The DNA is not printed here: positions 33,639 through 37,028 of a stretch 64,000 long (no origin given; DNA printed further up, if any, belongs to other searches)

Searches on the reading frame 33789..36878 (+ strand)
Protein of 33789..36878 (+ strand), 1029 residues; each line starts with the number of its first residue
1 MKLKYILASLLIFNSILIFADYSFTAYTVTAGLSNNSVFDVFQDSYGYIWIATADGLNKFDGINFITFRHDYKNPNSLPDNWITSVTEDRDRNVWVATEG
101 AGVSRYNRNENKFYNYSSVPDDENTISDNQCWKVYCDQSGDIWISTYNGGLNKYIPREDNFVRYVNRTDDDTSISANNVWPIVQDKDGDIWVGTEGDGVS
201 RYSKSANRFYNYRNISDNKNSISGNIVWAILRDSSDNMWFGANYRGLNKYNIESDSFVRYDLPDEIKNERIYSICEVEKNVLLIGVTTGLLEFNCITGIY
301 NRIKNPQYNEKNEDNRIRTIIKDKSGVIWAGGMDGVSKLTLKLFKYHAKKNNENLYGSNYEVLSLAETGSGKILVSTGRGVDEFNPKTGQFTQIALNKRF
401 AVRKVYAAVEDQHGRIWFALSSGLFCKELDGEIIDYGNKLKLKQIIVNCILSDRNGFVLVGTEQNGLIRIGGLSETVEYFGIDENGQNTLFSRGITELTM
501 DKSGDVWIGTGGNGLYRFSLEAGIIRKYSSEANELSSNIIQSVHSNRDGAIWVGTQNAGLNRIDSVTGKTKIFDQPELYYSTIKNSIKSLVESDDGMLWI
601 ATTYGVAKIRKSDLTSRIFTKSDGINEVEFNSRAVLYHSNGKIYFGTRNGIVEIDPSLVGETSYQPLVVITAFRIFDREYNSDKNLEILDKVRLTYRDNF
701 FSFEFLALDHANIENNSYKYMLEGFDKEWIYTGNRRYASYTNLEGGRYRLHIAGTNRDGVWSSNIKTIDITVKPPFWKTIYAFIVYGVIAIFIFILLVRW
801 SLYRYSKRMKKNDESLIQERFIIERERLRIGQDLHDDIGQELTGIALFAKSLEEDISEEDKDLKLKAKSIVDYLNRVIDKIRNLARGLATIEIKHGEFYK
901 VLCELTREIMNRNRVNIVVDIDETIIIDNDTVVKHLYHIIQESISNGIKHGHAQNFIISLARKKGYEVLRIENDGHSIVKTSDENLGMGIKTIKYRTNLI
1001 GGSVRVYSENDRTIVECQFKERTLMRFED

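Call 9: search_protein_families(library=pfam, proteins=[window:33789-36878:+])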
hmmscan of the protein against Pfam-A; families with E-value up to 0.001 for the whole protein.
window:33789-36878:+ (1029 aa): 5 families
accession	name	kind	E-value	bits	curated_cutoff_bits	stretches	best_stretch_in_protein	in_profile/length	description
PF07494.17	Reg_prop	-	1e-46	151.3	20.4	3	32-54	1-23/24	Two component regulator propeller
PF07495.19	Y_Y_Y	-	1.2e-19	70.4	26.6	1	714-773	6-65/65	Y_Y_Y domain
PF08450.18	SGL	-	2.3e-11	44.2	26.3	0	546-649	10-105/246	SMP-30/Gluconolactonase/LRE-like region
PF07730.19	HisKA_3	-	3.4e-11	44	24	1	826-889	1-64/68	Histidine kinase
PF02518.31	HATPase_c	-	5e-06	27.4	26.4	1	933-1019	3-107/111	Histidine kinase-, DNA gyrase B-, and HSP90-like ATPase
